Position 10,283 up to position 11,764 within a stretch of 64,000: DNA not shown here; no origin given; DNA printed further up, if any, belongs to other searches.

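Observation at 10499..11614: mraY (MurX-type) sits away from any dcw/mur-fts neighbourhood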

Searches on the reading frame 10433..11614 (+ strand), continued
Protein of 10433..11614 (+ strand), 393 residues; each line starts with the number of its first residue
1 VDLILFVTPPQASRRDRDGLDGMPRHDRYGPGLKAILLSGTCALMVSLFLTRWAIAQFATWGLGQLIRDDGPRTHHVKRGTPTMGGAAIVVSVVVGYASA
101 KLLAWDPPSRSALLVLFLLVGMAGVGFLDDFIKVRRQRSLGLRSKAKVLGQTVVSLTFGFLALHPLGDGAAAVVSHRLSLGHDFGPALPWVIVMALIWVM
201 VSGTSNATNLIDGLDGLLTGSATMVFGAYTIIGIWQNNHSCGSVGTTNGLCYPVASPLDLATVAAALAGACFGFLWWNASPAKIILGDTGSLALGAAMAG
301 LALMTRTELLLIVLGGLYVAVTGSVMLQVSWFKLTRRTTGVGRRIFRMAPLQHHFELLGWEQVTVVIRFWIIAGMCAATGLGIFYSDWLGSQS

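Call 23: find_encoding_contigs(protein=P0108, flank=8000, max_places=2)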
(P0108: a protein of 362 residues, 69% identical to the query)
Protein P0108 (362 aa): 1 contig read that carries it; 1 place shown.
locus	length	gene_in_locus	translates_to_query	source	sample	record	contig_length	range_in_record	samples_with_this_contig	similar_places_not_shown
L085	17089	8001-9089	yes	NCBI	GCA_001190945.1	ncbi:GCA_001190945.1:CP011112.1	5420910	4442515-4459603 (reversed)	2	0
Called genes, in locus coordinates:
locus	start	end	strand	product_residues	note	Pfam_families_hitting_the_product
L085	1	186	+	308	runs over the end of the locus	PF03186:CobD_Cbib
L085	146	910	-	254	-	PF02571:CbiJ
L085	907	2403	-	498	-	PF01656:CbiA, PF13500:AAA_26, PF07685:GATase_3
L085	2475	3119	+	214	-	PF12840:HTH_20, PF01022:HTH_5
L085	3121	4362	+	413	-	PF05977:MFS_3, PF07690:MFS_1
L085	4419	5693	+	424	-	PF12897:Asp_aminotransf, PF00155:Aminotran_1_2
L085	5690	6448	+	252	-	PF18029:Glyoxalase_6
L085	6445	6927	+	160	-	PF00293:NUDIX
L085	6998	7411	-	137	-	-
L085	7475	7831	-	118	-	-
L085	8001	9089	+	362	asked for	PF10555:MraY_sig1 (weak), PF00953:Glycos_transf_4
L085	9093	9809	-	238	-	PF12679:ABC2_membrane_2, PF10920:DUF2705 (faint), PF12730:ABC2_membrane_4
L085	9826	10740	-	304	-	PF00005:ABC_tran, PF13304:AAA_21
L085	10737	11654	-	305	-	PF12698:ABC2_membrane_3 (weak)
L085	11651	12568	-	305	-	PF00005:ABC_tran, PF13304:AAA_21 (weak)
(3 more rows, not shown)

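Call 24: find_encoding_contigs(protein=P0120, flank=8000, max_places=2)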
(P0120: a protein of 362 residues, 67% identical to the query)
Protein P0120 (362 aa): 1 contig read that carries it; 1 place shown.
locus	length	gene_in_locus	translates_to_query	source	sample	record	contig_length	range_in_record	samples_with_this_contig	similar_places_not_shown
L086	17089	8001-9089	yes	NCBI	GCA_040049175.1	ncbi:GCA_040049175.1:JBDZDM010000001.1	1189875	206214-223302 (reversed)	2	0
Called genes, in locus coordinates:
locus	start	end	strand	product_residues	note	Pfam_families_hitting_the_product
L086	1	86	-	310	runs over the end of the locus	PF02653:BPD_transp_2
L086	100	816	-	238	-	PF20703:nSTAND1 (weak), PF00005:ABC_tran, PF13304:AAA_21 (weak)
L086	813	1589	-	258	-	PF00005:ABC_tran, PF13304:AAA_21 (faint), PF12399:BCA_ABC_TP_C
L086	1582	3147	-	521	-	PF00171:Aldedh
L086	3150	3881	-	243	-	PF13577:SnoaL_4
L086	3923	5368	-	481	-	PF03055:RPE65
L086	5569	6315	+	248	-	PF09339:HTH_IclR, PF12802:MarR_2 (weak), PF13412:HTH_24 (weak), PF01614:IclR_C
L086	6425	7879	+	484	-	PF01225:Mur_ligase, PF08245:Mur_ligase_M, PF02875:Mur_ligase_C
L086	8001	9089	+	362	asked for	PF10555:MraY_sig1 (weak), PF00953:Glycos_transf_4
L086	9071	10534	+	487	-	PF21799:MurD-like_N (weak), PF08245:Mur_ligase_M, PF02875:Mur_ligase_C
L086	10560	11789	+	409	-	PF01098:FTSW_RODA_SPOVE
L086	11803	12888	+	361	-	PF03033:Glyco_transf_28, PF00201:UDPGT (weak), PF04101:Glyco_tran_28_C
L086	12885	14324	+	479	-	PF01225:Mur_ligase, PF08245:Mur_ligase_M, PF02875:Mur_ligase_C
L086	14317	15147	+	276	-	PF08478:POTRA_1, PF03799:FtsQ_DivIB_C (weak)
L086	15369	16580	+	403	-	PF00091:Tubulin, PF12327:FtsZ_C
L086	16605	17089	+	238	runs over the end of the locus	PF02578:Cu-oxidase_4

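Call 29: find_related_loci(query=window:10529-11611:+, collection=metagenome_contigs, flank=4000)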
Query window:10529-11611:+ (361 aa) in metagenome_contigs; peptide patterns used: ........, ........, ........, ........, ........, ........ (x = any residue, [..] = any of these).
600 stretches matched a pattern (row limit reached: there are more); 573 encode a relative of the query (tblastn E <= 1e-3); the best 80 are kept; 80 distinct loci.
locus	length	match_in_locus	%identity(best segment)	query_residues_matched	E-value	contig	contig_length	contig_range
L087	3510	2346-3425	86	1-359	0e+0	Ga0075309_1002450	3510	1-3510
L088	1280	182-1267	85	1-361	0e+0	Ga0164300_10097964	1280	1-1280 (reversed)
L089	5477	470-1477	67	19-357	4e-143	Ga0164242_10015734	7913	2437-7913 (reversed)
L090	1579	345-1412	61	3-357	8e-152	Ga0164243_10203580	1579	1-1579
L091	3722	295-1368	63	1-357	8e-139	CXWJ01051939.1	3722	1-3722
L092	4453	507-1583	63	1-357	1e-135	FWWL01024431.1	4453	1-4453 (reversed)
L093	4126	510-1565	63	1-357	2e-135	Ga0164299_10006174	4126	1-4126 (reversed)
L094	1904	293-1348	60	1-357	6e-142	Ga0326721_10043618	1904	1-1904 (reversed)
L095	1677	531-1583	59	1-357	2e-142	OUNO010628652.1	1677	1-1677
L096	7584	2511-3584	60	3-359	3e-130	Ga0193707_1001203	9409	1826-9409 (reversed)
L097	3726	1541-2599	61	1-357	2e-133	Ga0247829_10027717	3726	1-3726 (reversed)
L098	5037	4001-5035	60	1-351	1e-129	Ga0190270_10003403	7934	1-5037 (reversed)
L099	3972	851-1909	60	1-357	8e-130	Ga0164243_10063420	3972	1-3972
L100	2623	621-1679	59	1-357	2e-133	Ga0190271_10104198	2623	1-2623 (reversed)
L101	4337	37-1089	58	1-357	3e-128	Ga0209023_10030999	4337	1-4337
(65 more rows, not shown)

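Call 31: find_encoding_contigs(protein=P0074, flank=6000, max_places=1)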
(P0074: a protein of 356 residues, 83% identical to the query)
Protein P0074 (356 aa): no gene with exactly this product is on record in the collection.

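Call 32: find_encoding_contigs(protein=P0095, flank=6000, max_places=1)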
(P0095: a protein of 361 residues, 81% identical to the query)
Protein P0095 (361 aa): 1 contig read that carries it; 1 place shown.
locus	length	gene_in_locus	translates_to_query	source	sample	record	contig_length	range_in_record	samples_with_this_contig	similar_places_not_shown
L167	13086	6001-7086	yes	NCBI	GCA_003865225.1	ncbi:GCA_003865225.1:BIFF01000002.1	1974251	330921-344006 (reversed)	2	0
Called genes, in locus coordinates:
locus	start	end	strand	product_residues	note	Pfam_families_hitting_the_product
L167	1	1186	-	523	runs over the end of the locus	PF01966:HD (weak), PF13487:HD_5, PF00196:GerE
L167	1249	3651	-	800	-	-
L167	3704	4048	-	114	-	-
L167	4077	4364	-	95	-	PF08922:DUF1905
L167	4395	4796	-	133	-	PF13620:CarboxypepD_reg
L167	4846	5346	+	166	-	PF13563:2_5_RNA_ligase2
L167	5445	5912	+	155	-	-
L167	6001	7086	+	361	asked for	PF00953:Glycos_transf_4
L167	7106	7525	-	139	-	PF00903:Glyoxalase, PF22677:Ble-like_N (weak)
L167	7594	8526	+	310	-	-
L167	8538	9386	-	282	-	PF22622:MFE-2_hydrat-2_N, PF01575:MaoC_dehydratas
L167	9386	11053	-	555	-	PF00890:FAD_binding_2, PF01266:DAO, PF01946:Thi4 (weak), PF03486:HI0933_like (weak), PF07992:Pyr_redox_2 (faint), PF12831:FAD_oxidored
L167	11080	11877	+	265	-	PF01557:FAA_hydrolase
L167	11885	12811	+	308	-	PF01118:Semialdhyde_dh (weak), PF09290:AcetDehyd-dimer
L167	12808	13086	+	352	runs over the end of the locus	PF00682:HMGL-like, PF07836:DmpG_comm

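Call 33: find_encoding_contigs(protein=P0106, flank=6000, max_places=1)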
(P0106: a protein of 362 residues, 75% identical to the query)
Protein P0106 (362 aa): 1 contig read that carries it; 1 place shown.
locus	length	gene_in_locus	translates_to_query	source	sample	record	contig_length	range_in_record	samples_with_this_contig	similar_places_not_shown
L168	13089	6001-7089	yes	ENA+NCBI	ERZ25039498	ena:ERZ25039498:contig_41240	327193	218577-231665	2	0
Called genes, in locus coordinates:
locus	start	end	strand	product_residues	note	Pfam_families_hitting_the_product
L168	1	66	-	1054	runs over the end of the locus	PF00246:Peptidase_M14, PF20773:InhA-like_MAM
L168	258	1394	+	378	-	-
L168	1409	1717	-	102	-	-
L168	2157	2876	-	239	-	PF01636:APH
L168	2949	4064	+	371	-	PF06224:AlkZ-like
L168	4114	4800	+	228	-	PF19458:DUF5995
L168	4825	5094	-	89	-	PF01872:RibD_C (weak)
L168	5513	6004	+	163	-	PF00300:His_Phos_1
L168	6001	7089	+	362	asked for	PF00953:Glycos_transf_4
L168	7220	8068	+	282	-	PF21863:HTH_67, PF24409:wHTH-PRTase_assc (weak)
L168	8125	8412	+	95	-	PF08922:DUF1905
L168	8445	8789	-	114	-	-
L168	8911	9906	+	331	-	PF04542:Sigma70_r2, PF08281:Sigma70_r4_2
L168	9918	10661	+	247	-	PF19545:DUF6069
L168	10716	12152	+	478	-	PF01979:Amidohydro_1, PF07969:Amidohydro_3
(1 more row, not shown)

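Call 34: find_encoding_contigs(protein=P0109, flank=6000, max_places=1)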
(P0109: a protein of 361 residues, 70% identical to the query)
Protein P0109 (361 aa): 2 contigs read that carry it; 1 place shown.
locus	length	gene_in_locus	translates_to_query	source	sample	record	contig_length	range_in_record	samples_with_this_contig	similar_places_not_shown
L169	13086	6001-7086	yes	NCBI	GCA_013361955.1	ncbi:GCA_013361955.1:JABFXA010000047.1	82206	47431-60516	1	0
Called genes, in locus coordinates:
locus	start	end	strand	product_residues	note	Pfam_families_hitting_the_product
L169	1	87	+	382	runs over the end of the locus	PF01408:GFO_IDH_MocA, PF22725:GFO_IDH_MocA_C3, PF02894:GFO_IDH_MocA_C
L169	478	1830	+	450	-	PF13185:GAF_2 (weak), PF01590:GAF, PF07228:SpoIIE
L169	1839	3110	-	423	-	PF09861:Lar_N, PF21113:LarA_C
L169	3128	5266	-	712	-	PF16875:Glyco_hydro_36N, PF02065:Melibiase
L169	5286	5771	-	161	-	PF00583:Acetyltransf_1, PF13673:Acetyltransf_10, PF13508:Acetyltransf_7, PF08445:FR47 (weak)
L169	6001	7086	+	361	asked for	PF00953:Glycos_transf_4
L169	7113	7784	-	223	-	PF04167:DUF402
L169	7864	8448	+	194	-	PF02627:CMD (weak)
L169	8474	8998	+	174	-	-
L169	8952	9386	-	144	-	-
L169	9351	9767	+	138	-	PF00903:Glyoxalase (weak)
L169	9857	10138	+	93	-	PF01022:HTH_5, PF12802:MarR_2 (weak), PF12840:HTH_20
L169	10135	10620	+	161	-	PF10604:Polyketide_cyc2, PF08327:AHSA1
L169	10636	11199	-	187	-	PF01872:RibD_C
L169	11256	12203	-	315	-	PF04542:Sigma70_r2, PF08281:Sigma70_r4_2, PF04545:Sigma70_r4 (weak), PF12680:SnoaL_2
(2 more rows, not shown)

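Call 42: find_homologous_proteins(query=L022:8007-9095:+)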
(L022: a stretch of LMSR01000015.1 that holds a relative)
Query L022:8007-9095:+ (363 aa): 8000 proteins with E <= 0.001 among 8000 candidates; the best 120 are listed.
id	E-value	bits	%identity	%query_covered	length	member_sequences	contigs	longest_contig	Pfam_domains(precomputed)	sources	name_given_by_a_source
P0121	4.1e-235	798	100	100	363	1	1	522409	PF00953.27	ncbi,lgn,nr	ncbi:phospho-N-acetylmuramoyl-pentapeptide-transferase [Nocardioides sp. Soil797]|nr:phospho-N-acety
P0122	5.3e-232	787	98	100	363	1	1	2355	PF00953.27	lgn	-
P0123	5.7e-231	784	97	100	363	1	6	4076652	PF00953.27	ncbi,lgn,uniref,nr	ncbi:phospho-N-acetylmuramoyl-pentapeptide-transferase [Nocardioides sp. JQ2195]|uniref:phospho-N-ac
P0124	2.2e-215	733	90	100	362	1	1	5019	PF00953.27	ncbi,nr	ncbi:MAG: phospho-N-acetylmuramoyl-pentapeptide-transferase [Nocardioides sp.]|nr:phospho-N-acetylmu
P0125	1.4e-208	710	86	100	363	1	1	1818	PF00953.27,PF10555.15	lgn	-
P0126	5.4e-207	705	88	100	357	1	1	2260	PF00953.27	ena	-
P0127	2.4e-206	703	85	100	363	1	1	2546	PF00953.27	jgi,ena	-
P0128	2.0e-204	697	86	100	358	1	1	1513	PF00953.27,PF10555.15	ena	-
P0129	1.0e-203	694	87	100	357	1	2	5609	PF00953.27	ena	-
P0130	2.1e-203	693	85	100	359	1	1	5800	PF00953.27,PF10555.15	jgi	-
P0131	2.6e-203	693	84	100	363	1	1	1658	PF00953.27,PF10555.15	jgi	jgi:phospho-N-acetylmuramoyl-pentapeptide-transferase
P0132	3.3e-203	693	83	100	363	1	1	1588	PF00953.27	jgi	jgi:phospho-N-acetylmuramoyl-pentapeptide-transferase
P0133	1.2e-202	691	85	100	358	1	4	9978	PF00953.27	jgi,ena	jgi:phospho-N-acetylmuramoyl-pentapeptide-transferase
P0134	1.8e-202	690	85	100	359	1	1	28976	PF00953.27,PF10555.15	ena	-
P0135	1.8e-202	690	85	100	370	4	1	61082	PF00953.27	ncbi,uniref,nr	ncbi:phospho-N-acetylmuramoyl-pentapeptide-transferase [Nocardioides jensenii]|uniref:phospho-N-acet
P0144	2.3e-200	683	84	99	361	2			PF00953.27,PF10555.15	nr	nr:phospho-N-acetylmuramoyl-pentapeptide-transferase [Nocardioides perillae]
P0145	2.3e-200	683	83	100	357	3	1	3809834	PF00953.27,PF10555.15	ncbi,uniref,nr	ncbi:phospho-N-acetylmuramoyl-pentapeptide-transferase [Nocardioides daedukensis]|uniref:Phospho-N-a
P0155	3.2e-196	670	82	100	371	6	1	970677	PF00953.27,PF10555.15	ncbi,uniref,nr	ncbi:phospho-N-acetylmuramoyl-pentapeptide-transferase [Nocardioides daejeonensis]|uniref:phospho-N-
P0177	2.5e-192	657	80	100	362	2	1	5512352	PF00953.27,PF10555.15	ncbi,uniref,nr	ncbi:phospho-N-acetylmuramoyl-pentapeptide-transferase [Nocardioides sp. W7]|uniref:phospho-N-acetyl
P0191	6.5e-190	649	79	100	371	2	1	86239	PF00953.27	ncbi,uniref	ncbi:phospho-N-acetylmuramoyl-pentapeptide-transferase [Nocardioides sp. Bht2]|uniref:phospho-N-acet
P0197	1.2e-188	645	79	100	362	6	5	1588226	PF00953.27,PF10555.15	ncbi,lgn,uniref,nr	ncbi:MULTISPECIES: phospho-N-acetylmuramoyl-pentapeptide-transferase [Nocardioides]|uniref:phospho-N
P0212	2.6e-187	640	79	100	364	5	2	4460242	PF00953.27,PF10555.15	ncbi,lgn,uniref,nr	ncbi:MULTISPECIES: phospho-N-acetylmuramoyl-pentapeptide-transferase [unclassified Nocardioides]|uni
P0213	2.6e-187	640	77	99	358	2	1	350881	PF00953.27,PF10555.15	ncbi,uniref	ncbi:phospho-N-acetylmuramoyl-pentapeptide-transferase [Nocardioides fonticola]|uniref:Phospho-N-ace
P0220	3.6e-186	637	80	95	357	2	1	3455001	PF00953.27,PF10555.15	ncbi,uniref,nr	ncbi:phospho-N-acetylmuramoyl-pentapeptide-transferase [Nocardioides cavernaquae]|uniref:Phospho-N-a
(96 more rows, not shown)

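Call 69: list_cluster_members(proteins=[P0135, P0145, P0155, P0197, P0212, P0177, P0220, P0213, P0144, P0191])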
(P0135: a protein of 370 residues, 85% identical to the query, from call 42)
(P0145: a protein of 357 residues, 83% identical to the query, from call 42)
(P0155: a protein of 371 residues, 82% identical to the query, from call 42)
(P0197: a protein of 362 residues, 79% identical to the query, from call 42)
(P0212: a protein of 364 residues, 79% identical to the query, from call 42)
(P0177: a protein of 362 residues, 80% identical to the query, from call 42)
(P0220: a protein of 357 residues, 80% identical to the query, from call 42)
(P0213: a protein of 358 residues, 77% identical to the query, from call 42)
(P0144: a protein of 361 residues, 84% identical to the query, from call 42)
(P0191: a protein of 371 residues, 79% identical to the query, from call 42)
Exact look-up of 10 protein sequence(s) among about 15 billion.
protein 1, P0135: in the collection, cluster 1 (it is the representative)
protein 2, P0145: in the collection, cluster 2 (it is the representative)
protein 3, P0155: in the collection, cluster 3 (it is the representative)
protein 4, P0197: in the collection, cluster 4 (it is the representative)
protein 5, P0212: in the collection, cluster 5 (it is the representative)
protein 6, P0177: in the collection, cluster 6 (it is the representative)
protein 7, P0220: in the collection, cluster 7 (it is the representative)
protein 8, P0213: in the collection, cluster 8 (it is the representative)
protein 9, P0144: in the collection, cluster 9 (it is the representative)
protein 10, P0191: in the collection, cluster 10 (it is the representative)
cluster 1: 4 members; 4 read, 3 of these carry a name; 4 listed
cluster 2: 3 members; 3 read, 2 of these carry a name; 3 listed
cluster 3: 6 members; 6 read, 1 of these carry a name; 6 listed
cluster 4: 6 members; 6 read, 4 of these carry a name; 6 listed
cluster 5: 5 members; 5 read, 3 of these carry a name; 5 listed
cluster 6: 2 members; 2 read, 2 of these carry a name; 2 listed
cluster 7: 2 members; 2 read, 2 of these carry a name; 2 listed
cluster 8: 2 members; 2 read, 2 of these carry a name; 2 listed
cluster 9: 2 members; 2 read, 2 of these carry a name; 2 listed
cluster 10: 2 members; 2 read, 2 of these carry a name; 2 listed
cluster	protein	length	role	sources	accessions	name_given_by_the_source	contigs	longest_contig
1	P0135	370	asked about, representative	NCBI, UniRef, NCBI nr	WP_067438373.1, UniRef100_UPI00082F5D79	phospho-N-acetylmuramoyl-pentapeptide-transferase [Nocardioides jensenii] | phospho-N-acetylmuramoyl-pentapeptide- transferase n=1 Tax=Nocardioides jensenii ...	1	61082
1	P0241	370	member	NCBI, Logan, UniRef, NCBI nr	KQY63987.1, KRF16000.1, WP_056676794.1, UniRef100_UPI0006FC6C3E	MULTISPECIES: phospho-N-acetylmuramoyl-pentapeptide-transferase [unclassified ... | phospho-N-acetylmuramoyl-pentapeptide- transferase n=1 Tax=unclassified Nocardioides ...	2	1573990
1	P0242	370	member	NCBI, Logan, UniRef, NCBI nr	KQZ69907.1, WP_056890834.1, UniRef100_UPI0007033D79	phospho-N-acetylmuramoyl-pentapeptide-transferase [Nocardioides sp. Root151] | phospho-N-acetylmuramoyl-pentapeptide- transferase n=1 Tax=Nocardioides sp. Root151 ...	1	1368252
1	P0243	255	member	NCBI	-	-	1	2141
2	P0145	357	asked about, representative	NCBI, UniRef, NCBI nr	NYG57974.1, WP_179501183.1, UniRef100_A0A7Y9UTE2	phospho-N-acetylmuramoyl-pentapeptide-transferase [Nocardioides daedukensis] | Phospho-N-acetylmuramoyl-pentapeptide-transferase n=1 Tax=Nocardioides daedukensis ...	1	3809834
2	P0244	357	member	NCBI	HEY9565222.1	MAG TPA: phospho-N-acetylmuramoyl-pentapeptide-transferase [Nocardioides sp.]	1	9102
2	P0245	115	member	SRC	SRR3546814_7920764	-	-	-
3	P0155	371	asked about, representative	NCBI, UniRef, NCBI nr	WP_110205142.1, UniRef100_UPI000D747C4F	phospho-N-acetylmuramoyl-pentapeptide-transferase [Nocardioides daejeonensis] | phospho-N-acetylmuramoyl-pentapeptide- transferase n=1 Tax=Nocardioides daejeonensis ...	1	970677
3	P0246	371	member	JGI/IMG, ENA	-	-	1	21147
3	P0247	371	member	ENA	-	-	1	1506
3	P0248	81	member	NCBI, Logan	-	-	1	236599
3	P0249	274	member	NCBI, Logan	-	-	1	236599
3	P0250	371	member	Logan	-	-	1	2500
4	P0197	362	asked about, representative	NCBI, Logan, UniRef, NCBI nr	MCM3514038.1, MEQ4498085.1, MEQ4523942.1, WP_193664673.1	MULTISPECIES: phospho-N-acetylmuramoyl-pentapeptide-transferase [Nocardioides] | phospho-N-acetylmuramoyl-pentapeptide- transferase n=1 Tax=Nocardioides TaxID=1839 ...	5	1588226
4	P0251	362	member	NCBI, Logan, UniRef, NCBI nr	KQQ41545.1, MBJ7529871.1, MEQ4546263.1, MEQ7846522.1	MAG: phospho-N-acetylmuramoyl-pentapeptide-transferase [Nocardioides sp.] | Phospho-N-acetylmuramoyl-pentapeptide-transferase n=1 Tax=Nocardioides kribbensis ... | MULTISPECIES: phospho-N-acetylmuramoyl-pentapeptide-transferase [unclassified ...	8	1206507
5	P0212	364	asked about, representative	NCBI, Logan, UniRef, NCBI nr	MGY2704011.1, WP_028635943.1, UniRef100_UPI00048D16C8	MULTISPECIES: phospho-N-acetylmuramoyl-pentapeptide-transferase [unclassified ... | phospho-N-acetylmuramoyl-pentapeptide- transferase n=1 Tax=Nocardioides sp. URHA0032 ... | phospho-N-acetylmuramoyl-pentapeptide-transferase [Nocardioides sp. URHA0032]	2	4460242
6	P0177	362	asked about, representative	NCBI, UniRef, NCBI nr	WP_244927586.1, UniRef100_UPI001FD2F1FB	phospho-N-acetylmuramoyl-pentapeptide-transferase [Nocardioides sp. W7] | phospho-N-acetylmuramoyl-pentapeptide- transferase n=1 Tax=Nocardioides sp. W7 ...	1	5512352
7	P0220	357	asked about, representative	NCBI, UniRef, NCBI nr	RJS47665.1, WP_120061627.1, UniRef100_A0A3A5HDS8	phospho-N-acetylmuramoyl-pentapeptide-transferase [Nocardioides cavernaquae] | Phospho-N-acetylmuramoyl-pentapeptide-transferase n=1 Tax=Nocardioides cavernaquae ...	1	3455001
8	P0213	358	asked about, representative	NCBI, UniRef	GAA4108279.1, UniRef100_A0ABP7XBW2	phospho-N-acetylmuramoyl-pentapeptide-transferase [Nocardioides fonticola] | Phospho-N-acetylmuramoyl-pentapeptide-transferase n=1 Tax=Nocardioides fonticola ...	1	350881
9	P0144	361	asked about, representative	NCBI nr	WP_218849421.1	phospho-N-acetylmuramoyl-pentapeptide-transferase [Nocardioides perillae]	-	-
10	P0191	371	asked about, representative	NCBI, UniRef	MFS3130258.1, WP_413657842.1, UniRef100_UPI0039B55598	phospho-N-acetylmuramoyl-pentapeptide-transferase [Nocardioides sp. Bht2] | phospho-N-acetylmuramoyl-pentapeptide- transferase n=1 Tax=Nocardioides sp. Bht2 ...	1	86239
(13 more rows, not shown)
